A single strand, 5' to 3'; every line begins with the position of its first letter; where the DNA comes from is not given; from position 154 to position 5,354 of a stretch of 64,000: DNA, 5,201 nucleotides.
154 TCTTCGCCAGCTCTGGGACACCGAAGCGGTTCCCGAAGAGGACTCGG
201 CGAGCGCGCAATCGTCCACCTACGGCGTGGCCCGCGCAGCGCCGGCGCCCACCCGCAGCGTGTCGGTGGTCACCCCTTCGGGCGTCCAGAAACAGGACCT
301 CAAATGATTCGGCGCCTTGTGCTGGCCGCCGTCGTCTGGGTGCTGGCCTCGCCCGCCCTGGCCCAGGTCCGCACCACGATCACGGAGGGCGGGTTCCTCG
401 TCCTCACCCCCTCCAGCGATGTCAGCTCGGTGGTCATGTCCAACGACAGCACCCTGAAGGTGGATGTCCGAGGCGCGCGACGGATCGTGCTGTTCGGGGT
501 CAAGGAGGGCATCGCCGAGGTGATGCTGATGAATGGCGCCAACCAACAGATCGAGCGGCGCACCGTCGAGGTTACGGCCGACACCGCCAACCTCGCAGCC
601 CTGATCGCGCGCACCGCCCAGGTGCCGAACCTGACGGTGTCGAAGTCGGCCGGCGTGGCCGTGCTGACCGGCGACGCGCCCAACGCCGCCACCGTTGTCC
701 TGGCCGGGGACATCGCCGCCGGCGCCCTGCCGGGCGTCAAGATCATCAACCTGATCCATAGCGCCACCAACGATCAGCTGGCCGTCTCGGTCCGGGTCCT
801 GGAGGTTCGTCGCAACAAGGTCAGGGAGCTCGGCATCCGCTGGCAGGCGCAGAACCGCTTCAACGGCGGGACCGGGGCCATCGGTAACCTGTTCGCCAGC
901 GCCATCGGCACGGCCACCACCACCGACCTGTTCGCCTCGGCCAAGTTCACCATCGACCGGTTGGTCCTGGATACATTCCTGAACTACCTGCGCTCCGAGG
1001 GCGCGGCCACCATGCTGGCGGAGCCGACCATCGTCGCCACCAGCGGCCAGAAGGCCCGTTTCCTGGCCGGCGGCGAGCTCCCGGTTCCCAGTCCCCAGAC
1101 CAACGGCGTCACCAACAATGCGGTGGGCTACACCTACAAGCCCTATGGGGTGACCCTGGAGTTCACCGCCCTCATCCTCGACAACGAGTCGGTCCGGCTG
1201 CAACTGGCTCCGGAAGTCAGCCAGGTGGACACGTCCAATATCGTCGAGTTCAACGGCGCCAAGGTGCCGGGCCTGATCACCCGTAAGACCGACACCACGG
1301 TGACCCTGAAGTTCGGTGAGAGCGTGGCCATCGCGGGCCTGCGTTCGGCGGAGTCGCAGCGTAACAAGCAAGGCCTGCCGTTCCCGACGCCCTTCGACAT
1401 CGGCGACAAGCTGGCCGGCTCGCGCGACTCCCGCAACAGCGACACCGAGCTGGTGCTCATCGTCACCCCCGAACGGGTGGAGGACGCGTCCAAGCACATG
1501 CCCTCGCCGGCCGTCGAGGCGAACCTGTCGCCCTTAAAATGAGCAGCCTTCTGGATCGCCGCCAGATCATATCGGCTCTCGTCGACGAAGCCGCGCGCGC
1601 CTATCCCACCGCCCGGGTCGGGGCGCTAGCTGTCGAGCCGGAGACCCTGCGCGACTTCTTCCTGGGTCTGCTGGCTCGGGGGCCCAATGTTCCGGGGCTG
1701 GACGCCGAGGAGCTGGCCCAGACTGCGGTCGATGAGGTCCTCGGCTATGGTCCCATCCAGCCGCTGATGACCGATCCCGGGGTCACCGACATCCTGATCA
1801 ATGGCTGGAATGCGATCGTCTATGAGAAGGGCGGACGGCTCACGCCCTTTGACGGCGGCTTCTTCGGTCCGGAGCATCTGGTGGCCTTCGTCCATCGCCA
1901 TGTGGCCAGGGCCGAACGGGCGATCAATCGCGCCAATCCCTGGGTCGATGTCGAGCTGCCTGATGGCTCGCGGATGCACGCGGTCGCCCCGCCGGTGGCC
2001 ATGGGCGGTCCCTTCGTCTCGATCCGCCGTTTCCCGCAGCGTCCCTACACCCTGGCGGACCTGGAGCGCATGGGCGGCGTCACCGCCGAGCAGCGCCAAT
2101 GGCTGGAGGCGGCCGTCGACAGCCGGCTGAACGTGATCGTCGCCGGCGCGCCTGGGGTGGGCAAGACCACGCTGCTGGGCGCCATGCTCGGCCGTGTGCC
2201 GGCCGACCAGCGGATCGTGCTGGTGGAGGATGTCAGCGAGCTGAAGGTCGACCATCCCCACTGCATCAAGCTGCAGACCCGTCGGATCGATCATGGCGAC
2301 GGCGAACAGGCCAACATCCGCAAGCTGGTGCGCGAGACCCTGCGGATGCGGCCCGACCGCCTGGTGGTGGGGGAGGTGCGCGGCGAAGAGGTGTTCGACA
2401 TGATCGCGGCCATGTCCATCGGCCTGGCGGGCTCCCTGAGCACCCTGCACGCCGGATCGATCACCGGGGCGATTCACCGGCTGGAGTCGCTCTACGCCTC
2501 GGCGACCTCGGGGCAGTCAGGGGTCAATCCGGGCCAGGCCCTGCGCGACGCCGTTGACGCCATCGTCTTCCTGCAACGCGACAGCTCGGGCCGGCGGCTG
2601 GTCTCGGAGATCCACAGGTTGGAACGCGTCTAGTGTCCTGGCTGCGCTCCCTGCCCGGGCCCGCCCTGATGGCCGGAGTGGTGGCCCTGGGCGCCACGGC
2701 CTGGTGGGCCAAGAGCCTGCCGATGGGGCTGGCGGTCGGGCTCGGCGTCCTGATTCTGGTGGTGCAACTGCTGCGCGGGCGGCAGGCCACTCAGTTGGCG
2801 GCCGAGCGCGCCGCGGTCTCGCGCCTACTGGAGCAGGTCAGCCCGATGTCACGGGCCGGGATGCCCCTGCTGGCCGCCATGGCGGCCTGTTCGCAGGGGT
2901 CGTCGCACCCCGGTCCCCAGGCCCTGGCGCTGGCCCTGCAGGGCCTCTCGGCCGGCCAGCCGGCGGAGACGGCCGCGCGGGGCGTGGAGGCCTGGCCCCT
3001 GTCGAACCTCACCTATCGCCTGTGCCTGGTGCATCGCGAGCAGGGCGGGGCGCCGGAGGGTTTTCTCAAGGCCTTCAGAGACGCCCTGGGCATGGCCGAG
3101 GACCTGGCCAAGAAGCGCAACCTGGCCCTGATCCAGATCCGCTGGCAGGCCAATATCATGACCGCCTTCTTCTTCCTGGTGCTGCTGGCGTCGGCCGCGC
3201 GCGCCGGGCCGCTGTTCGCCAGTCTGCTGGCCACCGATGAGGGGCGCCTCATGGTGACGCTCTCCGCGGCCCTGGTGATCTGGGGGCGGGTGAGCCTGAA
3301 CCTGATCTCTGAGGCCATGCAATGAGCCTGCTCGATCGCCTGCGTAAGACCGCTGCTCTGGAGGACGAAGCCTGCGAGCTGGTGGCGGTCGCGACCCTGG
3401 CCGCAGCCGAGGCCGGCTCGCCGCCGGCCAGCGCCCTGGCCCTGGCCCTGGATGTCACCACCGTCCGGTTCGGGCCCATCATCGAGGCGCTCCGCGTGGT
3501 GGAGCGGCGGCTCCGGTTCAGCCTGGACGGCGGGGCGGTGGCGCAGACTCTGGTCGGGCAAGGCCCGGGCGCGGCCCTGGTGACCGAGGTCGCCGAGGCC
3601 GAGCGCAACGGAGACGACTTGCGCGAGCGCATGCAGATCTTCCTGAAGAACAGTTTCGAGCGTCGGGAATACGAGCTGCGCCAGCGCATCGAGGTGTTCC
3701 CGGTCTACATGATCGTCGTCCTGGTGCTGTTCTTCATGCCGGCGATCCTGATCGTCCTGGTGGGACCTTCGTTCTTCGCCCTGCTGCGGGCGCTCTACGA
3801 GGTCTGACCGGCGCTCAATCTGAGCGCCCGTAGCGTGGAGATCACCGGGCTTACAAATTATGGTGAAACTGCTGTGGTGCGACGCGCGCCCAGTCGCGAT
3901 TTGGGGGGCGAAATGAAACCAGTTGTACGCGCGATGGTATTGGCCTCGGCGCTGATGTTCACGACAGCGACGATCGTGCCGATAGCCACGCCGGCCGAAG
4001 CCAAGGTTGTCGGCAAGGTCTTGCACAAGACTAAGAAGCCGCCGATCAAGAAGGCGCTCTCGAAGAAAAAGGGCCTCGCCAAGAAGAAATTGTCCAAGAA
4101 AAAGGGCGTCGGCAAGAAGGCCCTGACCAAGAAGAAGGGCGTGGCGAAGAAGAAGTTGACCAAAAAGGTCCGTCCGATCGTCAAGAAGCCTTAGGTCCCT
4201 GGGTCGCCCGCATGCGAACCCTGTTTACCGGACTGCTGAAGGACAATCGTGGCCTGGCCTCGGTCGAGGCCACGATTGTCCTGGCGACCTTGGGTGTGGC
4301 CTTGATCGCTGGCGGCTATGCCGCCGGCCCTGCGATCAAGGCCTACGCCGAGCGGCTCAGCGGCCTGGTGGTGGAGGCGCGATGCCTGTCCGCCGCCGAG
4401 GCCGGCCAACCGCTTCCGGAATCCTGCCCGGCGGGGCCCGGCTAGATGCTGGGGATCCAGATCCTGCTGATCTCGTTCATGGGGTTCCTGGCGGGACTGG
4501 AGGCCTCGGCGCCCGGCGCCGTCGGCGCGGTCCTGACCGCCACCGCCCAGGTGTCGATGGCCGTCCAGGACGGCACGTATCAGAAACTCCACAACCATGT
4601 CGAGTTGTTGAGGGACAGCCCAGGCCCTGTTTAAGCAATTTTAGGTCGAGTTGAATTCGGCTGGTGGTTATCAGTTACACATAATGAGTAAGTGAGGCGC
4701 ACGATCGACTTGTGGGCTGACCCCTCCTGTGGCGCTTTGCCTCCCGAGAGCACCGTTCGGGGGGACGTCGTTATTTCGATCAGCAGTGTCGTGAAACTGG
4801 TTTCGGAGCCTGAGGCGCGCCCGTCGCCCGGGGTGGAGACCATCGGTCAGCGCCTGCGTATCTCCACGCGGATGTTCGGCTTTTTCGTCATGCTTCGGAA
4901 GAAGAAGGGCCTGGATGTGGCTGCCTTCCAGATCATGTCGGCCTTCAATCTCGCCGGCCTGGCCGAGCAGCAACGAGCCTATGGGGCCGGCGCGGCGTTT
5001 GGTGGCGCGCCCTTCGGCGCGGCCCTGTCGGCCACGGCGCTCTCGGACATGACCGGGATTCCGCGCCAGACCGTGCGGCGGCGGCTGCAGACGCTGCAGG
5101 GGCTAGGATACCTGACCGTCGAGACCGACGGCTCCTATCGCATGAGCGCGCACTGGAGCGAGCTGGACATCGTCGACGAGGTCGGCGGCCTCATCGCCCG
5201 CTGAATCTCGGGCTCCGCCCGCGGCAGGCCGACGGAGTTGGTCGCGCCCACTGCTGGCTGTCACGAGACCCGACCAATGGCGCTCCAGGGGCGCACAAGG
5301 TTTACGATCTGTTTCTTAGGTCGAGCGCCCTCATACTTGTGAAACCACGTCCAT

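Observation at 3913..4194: Secreted polycationic repeat peptide encoded inside the Tad pilus locus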

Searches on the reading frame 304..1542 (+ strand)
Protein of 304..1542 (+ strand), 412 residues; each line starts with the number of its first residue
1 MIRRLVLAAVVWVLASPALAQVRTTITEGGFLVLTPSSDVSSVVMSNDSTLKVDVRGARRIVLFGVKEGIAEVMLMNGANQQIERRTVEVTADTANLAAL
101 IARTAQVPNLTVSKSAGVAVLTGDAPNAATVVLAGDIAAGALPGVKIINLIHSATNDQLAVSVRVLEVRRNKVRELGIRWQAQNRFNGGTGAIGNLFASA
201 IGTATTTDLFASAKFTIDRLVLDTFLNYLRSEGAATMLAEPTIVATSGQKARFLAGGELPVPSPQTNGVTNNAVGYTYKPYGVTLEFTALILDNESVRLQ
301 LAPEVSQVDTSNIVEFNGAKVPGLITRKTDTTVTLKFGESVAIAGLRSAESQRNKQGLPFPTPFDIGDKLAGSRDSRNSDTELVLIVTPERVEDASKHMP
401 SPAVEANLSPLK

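Call 4: search_protein_families(library=pfam, proteins=[window:304-1542:+], max_evalue=0.1)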
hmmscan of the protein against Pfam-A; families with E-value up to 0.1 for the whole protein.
window:304-1542:+ (412 aa): 3 families
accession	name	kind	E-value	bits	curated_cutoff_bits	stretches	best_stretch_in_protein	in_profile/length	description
PF00263.26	Secretin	-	2.1e-31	109.2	27.5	1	229-390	2-166/169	Bacterial type II and III secretion system protein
PF13629.12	T2SS-T3SS_pil_N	-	1.6e-08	34.5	23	1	25-91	6-72/72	Pilus formation protein N terminal region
PF04972.22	BON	-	0.00017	22.3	27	1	95-151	7-65/69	BON domain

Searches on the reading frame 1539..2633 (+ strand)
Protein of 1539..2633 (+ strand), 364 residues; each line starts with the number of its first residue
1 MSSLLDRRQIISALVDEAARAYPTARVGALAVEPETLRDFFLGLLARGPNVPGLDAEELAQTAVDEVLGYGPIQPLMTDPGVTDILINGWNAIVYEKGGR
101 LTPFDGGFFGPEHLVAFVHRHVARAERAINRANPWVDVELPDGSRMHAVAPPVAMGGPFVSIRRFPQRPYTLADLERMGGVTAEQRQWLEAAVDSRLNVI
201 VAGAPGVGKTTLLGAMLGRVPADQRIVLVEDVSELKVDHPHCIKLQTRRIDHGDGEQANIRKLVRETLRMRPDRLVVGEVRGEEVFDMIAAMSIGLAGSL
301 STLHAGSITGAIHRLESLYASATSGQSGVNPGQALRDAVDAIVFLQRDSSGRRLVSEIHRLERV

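Call 4: search_protein_families(library=pfam, proteins=[window:1539-2633:+], max_evalue=0.1)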
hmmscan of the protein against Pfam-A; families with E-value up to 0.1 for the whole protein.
window:1539-2633:+ (364 aa): 15 families
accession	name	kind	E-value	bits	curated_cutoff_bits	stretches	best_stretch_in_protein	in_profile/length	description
PF00437.27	T2SSE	-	8.7e-42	143.5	24.9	1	70-342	5-272/370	Type II/IV secretion system protein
PF13191.12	AAA_16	-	2.3e-05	25.4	32.6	1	189-235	16-63/167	AAA ATPase domain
PF02492.25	cobW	-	0.00054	20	20.7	1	199-240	3-45/180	CobW/HypB/UreG, nucleotide-binding domain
PF13086.12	AAA_11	-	0.0019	18.5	27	1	183-261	4-87/257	AAA domain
PF13604.12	AAA_30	-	0.0019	18.4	27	1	182-216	3-38/191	AAA domain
PF06414.18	Zeta_toxin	-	0.0044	16.9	22.3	1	198-265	18-85/199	Zeta toxin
PF20720.3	nSTAND3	-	0.012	15.8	27.2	1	194-235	15-57/155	Novel STAND NTPase 3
PF13401.12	AAA_22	-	0.015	16.1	27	1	195-239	4-33/130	AAA domain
PF00005.33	ABC_tran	-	0.038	15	25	1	199-231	14-46/137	ABC transporter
PF13238.12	AAA_18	-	0.049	14.5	29.4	1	199-219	1-21/128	AAA domain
PF12775.13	AAA_7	-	0.056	13.4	25.8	1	183-228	20-65/181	P-loop containing dynein motor region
PF01078.27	Mg_chelatase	-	0.057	13.3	20.3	1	183-222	9-48/207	Magnesium chelatase, subunit ChlI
PF13555.12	AAA_29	-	0.075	13.2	27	0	193-216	19-42/61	P-loop containing region of AAA domain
PF01926.29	MMR_HSR1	-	0.085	13.4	21.9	0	199-220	2-23/113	50S ribosome-binding GTPase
PF13245.12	AAA_19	-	0.094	13.3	25.1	0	189-220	5-35/134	AAA domain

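Call 40: search_protein_families(library=ncbifam, proteins=[window:1539-2633:+], max_evalue=0.01)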
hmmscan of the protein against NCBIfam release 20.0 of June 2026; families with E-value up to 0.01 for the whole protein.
window:1539-2633:+ (364 aa): 24 families
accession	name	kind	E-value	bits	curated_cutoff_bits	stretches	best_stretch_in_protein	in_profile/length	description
TIGR03819.1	heli_sec_ATPase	hypoth_equivalog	1.2e-84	284.5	373.15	1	58-359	40-339/340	TadA family conjugal transfer-associated ATPase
TIGR02788.1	VirB11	equivalog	2.9e-54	184.2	249.95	2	185-355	133-304/308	P-type DNA transfer ATPase VirB11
TIGR02782.1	TrbB_P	equivalog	8.6e-49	166.5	304.55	1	73-358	14-290/303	P-type conjugative transfer ATPase TrbB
NF010475.0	PRK13900.1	equivalog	1.2e-42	146.2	389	2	186-359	150-323/333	type IV secretion system ATPase VirB11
NF058587.1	archaellum_moto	equivalog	1.6e-40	139.4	550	1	63-316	140-394/527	archaellum flagellar ATPase motor FlaI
NF010469.0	PRK13894.1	subfamily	1.1e-37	130.1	508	1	76-358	30-304/320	conjugal transfer ATPase TrbB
NF010407.0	PRK13833.1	subfamily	1.6e-35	123.1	499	1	120-362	67-301/323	conjugal transfer protein TrbB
NF053672.1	bindosome_BasE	exception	1.5e-25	90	1000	1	116-323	189-396/512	bindosome assembly system ATPase subunit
NF010425.0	PRK13851.1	equivalog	2.5e-25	89.1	461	1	186-328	152-293/344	type IV secretion system protein VirB11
NF041000.1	ATPase_ComGA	equivalog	7.8e-15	54.6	300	1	182-322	113-249/267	competence type IV pilus ATPase ComGA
TIGR01420.1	pilT_fam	subfamily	6.8e-12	45.2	319.1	1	194-337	120-261/343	PilT/PilU family type 4a pilus ATPase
TIGR02533.1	type_II_gspE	equivalog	1.5e-10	40.3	630.25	1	164-316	211-357/486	type II secretion system ATPase GspE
NF053534.1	T4PilAsmATPsTfpB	equivalog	2e-09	36.4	850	1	170-318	310-452/584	type IV pilus assembly ATPase TfpB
NF007755.0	PRK10436.1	equivalog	1.1e-08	34.2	617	1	170-318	194-335/465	type II secretion system protein GspE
TIGR02525.1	plasmid_TraJ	equivalog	6.1e-08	32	368.3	1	199-321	152-275/372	plasmid transfer ATPase TraJ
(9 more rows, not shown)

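Call 77: search_solved_structures(query=window:1539-2630:+, max_evalue=1e-20)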
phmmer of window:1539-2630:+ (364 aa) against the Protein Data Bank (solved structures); distinct sequences matched with E-value up to 1e-20: 9.
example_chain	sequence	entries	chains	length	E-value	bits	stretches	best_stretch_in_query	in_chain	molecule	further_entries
8rkd_E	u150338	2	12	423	1.2e-60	208.8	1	35-358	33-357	Pilus assembly ATPase CpaF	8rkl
8rjf_A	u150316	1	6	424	1.2e-60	208.8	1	35-358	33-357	Pilus assembly ATPase CpaF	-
9e24_A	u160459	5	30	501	1.8e-60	208.2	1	35-358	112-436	CpaF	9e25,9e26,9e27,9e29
2oap_1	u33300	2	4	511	5.8e-40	140.7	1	66-317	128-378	Type II secretion system protein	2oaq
2gza_A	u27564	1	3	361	4.6e-27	98.3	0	186-325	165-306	Type IV secretion system protein VirB11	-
4ii7_A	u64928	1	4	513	1.2e-26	96.9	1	66-316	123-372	FlaI ATPase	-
4ihq_A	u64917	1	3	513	8.5e-26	94.1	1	66-316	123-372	FlaI ATPase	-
6bge_A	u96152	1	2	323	4e-24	88.6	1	81-345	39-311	VirB11-like protein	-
1g6o_A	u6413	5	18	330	4.1e-24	88.6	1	81-345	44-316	CAG-ALPHA | virB11 homolog | Cag-alfa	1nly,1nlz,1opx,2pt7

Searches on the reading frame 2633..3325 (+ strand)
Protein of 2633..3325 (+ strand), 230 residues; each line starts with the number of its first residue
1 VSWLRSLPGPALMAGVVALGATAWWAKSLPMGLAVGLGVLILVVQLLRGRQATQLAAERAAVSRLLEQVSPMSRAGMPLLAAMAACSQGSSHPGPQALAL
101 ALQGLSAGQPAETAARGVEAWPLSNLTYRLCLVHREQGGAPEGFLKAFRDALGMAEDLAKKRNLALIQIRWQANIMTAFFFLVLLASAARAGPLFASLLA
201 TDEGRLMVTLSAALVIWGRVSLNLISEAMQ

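Call 4: search_protein_families(library=pfam, proteins=[window:2633-3325:+], max_evalue=0.1)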
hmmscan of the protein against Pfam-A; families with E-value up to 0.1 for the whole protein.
window:2633-3325:+ (230 aa): 1 family
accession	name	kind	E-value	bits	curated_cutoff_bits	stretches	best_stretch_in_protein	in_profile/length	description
PF00482.28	T2SSF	-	2.8e-08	34.2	25.2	1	66-185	2-121/125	Type II secretion system (T2SS), protein F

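Call 40: search_protein_families(library=ncbifam, proteins=[window:2633-3325:+], max_evalue=0.01)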
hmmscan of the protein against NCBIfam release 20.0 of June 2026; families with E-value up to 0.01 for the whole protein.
window:2633-3325:+ (230 aa): 0 families

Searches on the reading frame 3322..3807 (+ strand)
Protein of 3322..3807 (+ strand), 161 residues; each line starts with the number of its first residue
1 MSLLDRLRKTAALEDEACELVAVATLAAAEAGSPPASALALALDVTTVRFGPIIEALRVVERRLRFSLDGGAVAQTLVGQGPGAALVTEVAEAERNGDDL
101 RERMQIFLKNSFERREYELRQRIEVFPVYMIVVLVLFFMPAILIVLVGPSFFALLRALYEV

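Call 4: search_protein_families(library=pfam, proteins=[window:3322-3807:+], max_evalue=0.1)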
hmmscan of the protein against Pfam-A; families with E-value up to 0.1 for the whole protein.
window:3322-3807:+ (161 aa): 1 family
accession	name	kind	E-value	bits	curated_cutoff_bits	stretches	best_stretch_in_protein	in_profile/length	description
PF00482.28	T2SSF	-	3.9e-07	30.5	25.2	1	29-147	9-124/125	Type II secretion system (T2SS), protein F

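Call 40: search_protein_families(library=ncbifam, proteins=[window:3322-3807:+], max_evalue=0.01)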
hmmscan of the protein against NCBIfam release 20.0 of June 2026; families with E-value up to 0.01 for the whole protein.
window:3322-3807:+ (161 aa): 0 families

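Call 67: search_dna_similar(query=window:3322-3807:+, collection=plasmids, mode=protein, max_evalue=1e-10, max_rows=10)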
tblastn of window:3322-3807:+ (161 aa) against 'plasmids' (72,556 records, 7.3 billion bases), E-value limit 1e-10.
No match.

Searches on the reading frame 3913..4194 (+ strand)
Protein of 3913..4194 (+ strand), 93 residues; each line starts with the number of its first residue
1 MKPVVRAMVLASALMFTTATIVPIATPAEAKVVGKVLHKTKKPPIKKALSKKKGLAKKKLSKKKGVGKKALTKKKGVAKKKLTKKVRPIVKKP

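Call 4: search_protein_families(library=pfam, proteins=[window:3913-4194:+], max_evalue=0.1)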
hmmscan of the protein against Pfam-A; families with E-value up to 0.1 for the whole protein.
window:3913-4194:+ (93 aa): 0 families

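Call 16: find_homologous_proteins(query=window:3913-4194:+, max_evalue=0.01)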
Query window:3913-4194:+ (93 aa): 5 proteins with E <= 0.01 among 402 candidates.
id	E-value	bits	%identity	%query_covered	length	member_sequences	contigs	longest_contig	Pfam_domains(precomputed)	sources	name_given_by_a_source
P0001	2.6e-42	160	100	100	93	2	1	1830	-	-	-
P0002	1.1e-13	69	86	40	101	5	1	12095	-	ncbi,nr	ncbi:MAG TPA: hypothetical protein PKX06_04730 [Phenylobacterium sp.]|nr:hypothetical protein [Pheny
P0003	5.6e-13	67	86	40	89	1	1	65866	-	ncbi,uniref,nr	ncbi:hypothetical protein [Phenylobacterium sp.]|uniref:hypothetical protein n=1 Tax=Phenylobacteriu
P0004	1.3e-12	66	86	40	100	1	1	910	-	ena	-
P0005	6.9e-9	54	73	55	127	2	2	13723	-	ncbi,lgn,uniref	ncbi:MAG: hypothetical protein WA047_02475 [Phenylobacterium sp.]|uniref:hypothetical protein n=1 Ta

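Call 19: find_encoding_contigs(protein=P0003, flank=8000, max_places=4)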
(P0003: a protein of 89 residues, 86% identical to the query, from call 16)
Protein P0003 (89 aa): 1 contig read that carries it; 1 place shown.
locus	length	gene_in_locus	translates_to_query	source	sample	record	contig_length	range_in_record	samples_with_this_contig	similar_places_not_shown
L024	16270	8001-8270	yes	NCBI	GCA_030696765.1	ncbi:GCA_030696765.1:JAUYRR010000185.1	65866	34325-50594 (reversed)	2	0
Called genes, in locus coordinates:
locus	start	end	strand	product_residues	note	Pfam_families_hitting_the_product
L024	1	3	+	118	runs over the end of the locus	PF13560:HTH_31 (weak), PF01381:HTH_3 (weak)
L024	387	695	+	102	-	PF08681:TacA1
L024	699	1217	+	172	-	PF00583:Acetyltransf_1, PF13673:Acetyltransf_10, PF13508:Acetyltransf_7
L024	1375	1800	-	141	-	-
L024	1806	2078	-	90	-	PF02604:PhdYeFM_antitox (faint)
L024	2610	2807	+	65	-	-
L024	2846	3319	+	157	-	PF01478:Peptidase_A24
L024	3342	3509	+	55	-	-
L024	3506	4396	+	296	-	PF16976:RcpC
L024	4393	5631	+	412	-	PF13629:T2SS-T3SS_pil_N, PF00263:Secretin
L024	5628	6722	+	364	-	PF13191:AAA_16 (faint), PF00437:T2SSE, PF27713:UCP018868 (weak)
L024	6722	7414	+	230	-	PF00482:T2SSF (weak)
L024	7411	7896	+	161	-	PF00482:T2SSF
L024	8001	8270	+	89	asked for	-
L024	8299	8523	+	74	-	-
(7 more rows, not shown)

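Call 20: find_encoding_contigs(protein=P0005, flank=8000, max_places=4)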
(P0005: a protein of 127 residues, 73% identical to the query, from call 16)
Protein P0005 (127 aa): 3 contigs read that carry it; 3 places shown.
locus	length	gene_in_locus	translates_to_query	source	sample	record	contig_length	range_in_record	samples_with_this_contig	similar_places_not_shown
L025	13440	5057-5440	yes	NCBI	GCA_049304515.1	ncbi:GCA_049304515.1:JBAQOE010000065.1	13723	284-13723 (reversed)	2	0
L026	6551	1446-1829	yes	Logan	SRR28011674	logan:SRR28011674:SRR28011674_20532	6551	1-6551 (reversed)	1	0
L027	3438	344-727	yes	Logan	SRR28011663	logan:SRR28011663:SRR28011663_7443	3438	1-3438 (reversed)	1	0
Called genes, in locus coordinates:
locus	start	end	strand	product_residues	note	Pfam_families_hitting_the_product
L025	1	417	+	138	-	PF01478:Peptidase_A24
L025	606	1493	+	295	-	PF16976:RcpC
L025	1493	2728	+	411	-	PF13629:T2SS-T3SS_pil_N, PF00263:Secretin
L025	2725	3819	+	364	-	PF00437:T2SSE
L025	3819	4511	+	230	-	PF00482:T2SSF (weak)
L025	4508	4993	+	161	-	PF00482:T2SSF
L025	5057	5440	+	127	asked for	-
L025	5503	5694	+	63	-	-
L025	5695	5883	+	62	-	-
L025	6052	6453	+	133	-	PF08279:HTH_11 (faint), PF09339:HTH_IclR (weak)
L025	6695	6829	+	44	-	-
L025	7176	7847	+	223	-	PF07638:Sigma70_ECF (weak), PF04542:Sigma70_r2 (weak), PF08281:Sigma70_r4_2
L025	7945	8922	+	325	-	PF16220:DUF4880, PF04773:FecR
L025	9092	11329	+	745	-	PF07715:Plug, PF00593:TonB_dep_Rec_b-barrel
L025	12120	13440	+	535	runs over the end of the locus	PF07715:Plug, PF00593:TonB_dep_Rec_b-barrel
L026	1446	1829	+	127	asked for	-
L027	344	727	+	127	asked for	-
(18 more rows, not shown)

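Call 21: find_encoding_contigs(protein=P0002, flank=8000, max_places=4)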
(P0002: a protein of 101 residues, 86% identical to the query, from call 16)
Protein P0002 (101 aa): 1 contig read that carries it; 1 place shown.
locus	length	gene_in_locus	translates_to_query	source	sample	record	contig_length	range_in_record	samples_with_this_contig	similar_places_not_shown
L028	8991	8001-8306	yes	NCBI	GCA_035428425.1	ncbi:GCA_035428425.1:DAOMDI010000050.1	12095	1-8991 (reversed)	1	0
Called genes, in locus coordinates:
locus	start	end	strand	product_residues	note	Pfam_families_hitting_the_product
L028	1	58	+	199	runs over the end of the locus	PF02563:Poly_export, PF10531:SLBB, PF22461:SLBB_2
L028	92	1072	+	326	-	PF01073:3Beta_HSD, PF01370:Epimerase, PF02719:Polysacc_synt_2, PF04321:RmlD_sub_bind, PF16363:GDP_Man_Dehyd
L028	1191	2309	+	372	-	PF07221:GlcNAc_2-epim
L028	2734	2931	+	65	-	-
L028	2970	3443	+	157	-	PF01478:Peptidase_A24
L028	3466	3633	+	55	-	-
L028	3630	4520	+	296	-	PF16976:RcpC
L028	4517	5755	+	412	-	PF13629:T2SS-T3SS_pil_N, PF00263:Secretin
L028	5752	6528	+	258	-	PF00437:T2SSE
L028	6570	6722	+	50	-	-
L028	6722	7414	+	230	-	PF00482:T2SSF (weak)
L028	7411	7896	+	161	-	PF00482:T2SSF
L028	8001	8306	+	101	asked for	-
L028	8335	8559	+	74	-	-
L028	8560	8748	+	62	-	-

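Call 40: search_protein_families(library=ncbifam, proteins=[window:3913-4194:+], max_evalue=0.01)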
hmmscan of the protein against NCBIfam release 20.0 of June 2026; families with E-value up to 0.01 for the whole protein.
window:3913-4194:+ (93 aa): 0 families

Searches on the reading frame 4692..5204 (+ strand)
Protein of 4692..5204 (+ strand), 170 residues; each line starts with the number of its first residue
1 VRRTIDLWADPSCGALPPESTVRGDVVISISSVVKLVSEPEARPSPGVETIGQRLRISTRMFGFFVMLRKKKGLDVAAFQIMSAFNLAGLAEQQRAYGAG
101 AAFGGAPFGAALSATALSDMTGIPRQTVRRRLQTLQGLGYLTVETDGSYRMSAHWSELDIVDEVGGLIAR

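Call 4: search_protein_families(library=pfam, proteins=[window:4692-5204:+], max_evalue=0.1)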
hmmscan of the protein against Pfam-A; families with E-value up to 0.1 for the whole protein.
window:4692-5204:+ (170 aa): 12 families
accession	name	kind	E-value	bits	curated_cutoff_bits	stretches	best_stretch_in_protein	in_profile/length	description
PF09339.16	HTH_IclR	-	4.7e-07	29.9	22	1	110-142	17-49/52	IclR helix-turn-helix domain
PF12802.13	MarR_2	-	1.1e-05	25.9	27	1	112-146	21-55/61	MarR family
PF08279.18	HTH_11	-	6.5e-05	23.2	25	1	112-144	16-47/55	HTH domain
PF13545.12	HTH_Crp_2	-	0.0011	19.3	27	1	107-142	18-53/70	Crp-like helix-turn-helix domain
PF13412.12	HTH_24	-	0.0012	18.8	21.9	1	112-141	18-47/48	Winged helix-turn-helix DNA-binding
PF25213.1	HVO_A0261_N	-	0.0015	18.8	35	1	112-151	25-63/86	HVO_A0261 N-terminal domain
PF12840.13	HTH_20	-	0.0036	17.7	27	1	109-139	16-46/51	Helix-turn-helix domain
PF13404.12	HTH_AsnC-type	-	0.0036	17.5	27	1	111-136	17-42/42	AsnC-type helix-turn-helix domain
PF01978.25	TrmB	-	0.012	15.9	25.6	1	112-151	23-62/68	Sugar-specific transcriptional regulator TrmB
PF00392.27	GntR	-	0.019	15.1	27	1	109-145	21-58/64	Bacterial regulatory proteins, gntR family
PF13384.12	HTH_23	-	0.031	14.5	24.6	0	112-135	18-41/50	Homeodomain-like domain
PF07278.17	DUF1441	-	0.091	13.1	35.1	0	113-136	2-25/147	Protein of unknown function (DUF1441)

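Call 40: search_protein_families(library=ncbifam, proteins=[window:4692-5204:+], max_evalue=0.01)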
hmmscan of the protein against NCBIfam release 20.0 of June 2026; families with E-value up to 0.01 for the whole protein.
window:4692-5204:+ (170 aa): 3 families
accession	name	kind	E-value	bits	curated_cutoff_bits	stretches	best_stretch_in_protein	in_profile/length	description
TIGR02431.1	pcaR_pcaU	subfamily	1.4e-05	24.5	284.75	1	111-144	24-57/248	beta-ketoadipate pathway transcriptional regulators, PcaR/PcaU/PobR family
NF007341.0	PRK09834.1-3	equivalog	0.00017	20.8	269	1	113-154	29-71/274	DNA-binding transcriptional regulator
NF011671.1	PRK15090.1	equivalog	0.0037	16.5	275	0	114-152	31-70/256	DNA-binding transcriptional regulator KdgR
